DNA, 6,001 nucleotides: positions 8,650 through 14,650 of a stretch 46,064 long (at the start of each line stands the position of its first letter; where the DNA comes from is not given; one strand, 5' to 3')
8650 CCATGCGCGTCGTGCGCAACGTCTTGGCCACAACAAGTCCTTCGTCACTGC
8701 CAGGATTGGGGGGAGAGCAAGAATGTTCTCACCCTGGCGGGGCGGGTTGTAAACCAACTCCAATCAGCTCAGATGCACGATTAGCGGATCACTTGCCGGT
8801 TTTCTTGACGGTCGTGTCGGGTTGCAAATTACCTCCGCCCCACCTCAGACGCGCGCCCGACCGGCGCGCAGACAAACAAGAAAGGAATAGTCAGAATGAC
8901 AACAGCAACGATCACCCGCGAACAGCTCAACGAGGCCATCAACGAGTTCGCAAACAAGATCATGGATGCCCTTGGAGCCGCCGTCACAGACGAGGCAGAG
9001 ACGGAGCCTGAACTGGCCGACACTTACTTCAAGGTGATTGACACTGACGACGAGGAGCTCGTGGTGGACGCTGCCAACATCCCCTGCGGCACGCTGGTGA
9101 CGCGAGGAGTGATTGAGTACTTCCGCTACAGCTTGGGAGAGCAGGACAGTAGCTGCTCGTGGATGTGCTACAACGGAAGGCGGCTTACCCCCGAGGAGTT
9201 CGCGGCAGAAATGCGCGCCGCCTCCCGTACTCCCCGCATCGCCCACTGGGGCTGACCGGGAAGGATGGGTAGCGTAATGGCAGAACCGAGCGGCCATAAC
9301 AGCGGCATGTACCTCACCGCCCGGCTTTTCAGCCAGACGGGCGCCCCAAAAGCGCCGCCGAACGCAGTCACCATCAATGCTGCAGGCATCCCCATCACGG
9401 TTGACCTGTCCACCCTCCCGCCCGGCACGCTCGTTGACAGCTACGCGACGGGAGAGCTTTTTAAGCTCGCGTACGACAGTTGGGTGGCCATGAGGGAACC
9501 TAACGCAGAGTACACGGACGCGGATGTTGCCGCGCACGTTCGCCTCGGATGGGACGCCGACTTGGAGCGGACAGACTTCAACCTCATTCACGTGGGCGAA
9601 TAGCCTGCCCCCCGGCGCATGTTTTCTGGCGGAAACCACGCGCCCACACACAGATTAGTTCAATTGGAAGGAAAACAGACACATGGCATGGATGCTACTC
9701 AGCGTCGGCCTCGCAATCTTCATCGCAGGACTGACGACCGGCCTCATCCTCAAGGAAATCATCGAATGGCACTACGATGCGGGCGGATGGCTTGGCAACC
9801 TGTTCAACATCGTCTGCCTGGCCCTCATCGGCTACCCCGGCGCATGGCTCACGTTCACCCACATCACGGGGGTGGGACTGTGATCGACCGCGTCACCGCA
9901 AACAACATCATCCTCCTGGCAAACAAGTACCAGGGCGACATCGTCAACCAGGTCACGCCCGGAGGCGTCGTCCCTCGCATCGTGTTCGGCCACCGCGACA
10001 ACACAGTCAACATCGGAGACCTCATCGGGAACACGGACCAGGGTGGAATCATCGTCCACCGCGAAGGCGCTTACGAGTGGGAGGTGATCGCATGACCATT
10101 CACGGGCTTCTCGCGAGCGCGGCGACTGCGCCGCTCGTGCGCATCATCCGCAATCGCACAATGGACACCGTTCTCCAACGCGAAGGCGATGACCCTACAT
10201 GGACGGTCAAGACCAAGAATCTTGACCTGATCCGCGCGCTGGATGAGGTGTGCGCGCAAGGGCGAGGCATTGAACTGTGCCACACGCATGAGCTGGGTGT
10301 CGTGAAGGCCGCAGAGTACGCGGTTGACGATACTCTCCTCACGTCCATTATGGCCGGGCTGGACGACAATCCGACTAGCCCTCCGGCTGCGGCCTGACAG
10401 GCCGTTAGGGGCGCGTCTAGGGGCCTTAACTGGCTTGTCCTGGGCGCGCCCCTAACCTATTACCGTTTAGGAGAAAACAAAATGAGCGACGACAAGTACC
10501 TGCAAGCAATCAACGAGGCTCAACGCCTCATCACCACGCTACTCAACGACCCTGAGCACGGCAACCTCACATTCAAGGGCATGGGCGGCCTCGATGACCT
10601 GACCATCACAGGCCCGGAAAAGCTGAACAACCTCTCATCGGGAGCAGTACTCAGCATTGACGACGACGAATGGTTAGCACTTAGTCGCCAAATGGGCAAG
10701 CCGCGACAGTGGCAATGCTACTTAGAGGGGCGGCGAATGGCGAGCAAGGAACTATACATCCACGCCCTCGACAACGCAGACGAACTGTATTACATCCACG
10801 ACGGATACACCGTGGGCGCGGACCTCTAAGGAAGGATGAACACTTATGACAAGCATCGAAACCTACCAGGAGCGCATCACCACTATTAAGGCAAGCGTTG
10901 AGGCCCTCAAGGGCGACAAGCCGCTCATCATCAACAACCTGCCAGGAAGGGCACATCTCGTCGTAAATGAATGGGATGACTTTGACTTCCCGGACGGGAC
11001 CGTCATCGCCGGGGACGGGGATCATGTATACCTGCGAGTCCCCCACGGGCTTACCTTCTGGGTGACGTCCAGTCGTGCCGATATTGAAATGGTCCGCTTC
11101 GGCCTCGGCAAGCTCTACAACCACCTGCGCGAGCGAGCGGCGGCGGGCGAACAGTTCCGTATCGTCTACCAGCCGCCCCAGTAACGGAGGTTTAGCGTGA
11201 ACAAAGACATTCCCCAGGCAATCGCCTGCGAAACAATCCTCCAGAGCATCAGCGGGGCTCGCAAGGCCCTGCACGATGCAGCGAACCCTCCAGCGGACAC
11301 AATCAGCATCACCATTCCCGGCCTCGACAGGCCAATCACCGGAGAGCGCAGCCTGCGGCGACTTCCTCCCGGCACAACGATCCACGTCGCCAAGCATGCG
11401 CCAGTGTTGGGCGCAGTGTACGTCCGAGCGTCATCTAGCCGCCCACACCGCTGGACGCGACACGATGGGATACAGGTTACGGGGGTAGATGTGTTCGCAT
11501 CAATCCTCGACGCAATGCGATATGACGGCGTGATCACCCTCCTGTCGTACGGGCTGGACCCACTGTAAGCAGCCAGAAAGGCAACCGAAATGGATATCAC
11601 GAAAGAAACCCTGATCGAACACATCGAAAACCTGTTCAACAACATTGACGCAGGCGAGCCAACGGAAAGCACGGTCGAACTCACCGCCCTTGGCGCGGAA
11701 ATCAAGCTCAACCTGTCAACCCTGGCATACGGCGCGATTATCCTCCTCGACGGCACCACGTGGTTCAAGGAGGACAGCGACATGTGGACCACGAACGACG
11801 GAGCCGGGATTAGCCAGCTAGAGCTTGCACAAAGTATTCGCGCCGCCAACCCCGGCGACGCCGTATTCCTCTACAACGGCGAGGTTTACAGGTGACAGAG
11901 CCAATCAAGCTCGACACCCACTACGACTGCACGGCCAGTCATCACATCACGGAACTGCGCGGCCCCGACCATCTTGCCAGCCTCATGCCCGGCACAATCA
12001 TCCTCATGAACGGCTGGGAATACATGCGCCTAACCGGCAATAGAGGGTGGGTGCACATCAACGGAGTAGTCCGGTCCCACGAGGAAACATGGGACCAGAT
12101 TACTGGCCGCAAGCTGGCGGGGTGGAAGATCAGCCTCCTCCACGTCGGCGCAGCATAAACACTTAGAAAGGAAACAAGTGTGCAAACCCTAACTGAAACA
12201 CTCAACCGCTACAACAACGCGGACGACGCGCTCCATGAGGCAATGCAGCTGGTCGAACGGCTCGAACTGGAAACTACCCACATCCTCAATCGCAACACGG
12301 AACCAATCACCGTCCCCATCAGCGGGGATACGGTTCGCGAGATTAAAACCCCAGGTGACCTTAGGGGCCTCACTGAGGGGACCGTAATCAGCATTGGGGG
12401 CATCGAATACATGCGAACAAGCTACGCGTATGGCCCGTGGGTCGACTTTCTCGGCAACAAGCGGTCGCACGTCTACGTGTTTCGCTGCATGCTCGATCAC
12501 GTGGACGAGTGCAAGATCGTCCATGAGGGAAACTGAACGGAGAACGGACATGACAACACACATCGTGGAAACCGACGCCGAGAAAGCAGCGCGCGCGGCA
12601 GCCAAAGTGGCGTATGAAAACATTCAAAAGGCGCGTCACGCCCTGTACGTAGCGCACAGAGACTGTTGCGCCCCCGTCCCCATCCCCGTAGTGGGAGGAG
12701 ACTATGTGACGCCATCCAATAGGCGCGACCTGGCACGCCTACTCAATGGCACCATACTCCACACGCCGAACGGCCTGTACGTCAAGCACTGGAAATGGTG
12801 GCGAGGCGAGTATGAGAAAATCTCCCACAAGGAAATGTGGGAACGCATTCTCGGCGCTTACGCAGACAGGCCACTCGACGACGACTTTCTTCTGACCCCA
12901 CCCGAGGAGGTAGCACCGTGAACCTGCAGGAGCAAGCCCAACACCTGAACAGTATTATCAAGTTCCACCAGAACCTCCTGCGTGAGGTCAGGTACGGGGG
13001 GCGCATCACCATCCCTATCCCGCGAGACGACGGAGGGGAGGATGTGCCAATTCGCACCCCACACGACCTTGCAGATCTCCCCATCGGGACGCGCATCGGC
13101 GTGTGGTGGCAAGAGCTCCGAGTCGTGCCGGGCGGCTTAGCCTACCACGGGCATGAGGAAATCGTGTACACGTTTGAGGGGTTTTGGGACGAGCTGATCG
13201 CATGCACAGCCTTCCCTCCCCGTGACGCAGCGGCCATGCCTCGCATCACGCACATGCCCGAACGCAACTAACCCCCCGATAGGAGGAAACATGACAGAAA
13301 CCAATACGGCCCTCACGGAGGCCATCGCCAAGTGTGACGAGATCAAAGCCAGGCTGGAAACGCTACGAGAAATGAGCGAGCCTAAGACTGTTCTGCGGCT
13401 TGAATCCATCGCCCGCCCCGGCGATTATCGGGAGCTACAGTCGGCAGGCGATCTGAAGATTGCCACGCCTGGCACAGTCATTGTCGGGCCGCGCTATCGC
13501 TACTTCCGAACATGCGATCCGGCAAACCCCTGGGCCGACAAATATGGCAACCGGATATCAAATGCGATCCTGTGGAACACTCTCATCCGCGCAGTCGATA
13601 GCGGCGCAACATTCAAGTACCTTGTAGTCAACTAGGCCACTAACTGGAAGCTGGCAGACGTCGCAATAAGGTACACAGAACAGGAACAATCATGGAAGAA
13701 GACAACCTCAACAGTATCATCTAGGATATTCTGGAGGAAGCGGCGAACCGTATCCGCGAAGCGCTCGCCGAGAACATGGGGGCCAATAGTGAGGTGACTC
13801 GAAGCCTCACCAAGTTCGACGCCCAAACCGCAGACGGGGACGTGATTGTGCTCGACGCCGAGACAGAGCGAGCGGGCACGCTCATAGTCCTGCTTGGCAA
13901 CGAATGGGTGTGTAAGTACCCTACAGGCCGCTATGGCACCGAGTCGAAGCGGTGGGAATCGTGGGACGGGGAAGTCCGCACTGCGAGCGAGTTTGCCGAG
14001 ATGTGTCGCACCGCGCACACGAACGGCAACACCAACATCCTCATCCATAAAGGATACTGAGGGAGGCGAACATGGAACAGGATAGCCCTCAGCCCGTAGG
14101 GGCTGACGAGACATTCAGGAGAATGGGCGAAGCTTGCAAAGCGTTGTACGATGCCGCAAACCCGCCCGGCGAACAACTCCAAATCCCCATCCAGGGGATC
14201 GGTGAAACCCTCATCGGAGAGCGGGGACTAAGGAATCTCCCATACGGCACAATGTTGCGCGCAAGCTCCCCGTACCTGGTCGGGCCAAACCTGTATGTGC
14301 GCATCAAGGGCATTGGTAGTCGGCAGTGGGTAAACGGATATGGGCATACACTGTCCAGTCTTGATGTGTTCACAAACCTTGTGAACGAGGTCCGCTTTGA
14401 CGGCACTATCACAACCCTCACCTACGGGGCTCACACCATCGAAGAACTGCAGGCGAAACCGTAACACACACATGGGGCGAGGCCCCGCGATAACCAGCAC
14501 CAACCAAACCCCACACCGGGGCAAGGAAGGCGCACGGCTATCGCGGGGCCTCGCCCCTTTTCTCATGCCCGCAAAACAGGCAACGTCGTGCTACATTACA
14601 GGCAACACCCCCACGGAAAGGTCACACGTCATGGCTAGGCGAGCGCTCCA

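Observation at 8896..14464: Tandem expansion of one small-protein family: about 13 paralogues in 5.6 kb next to the integrase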

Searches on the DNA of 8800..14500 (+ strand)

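Call 7: search_dna_similar(query=window:8800-14500:+, collection=phages, mode=near, max_rows=30)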
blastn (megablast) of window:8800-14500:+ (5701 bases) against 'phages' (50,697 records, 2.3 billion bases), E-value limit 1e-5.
No match.
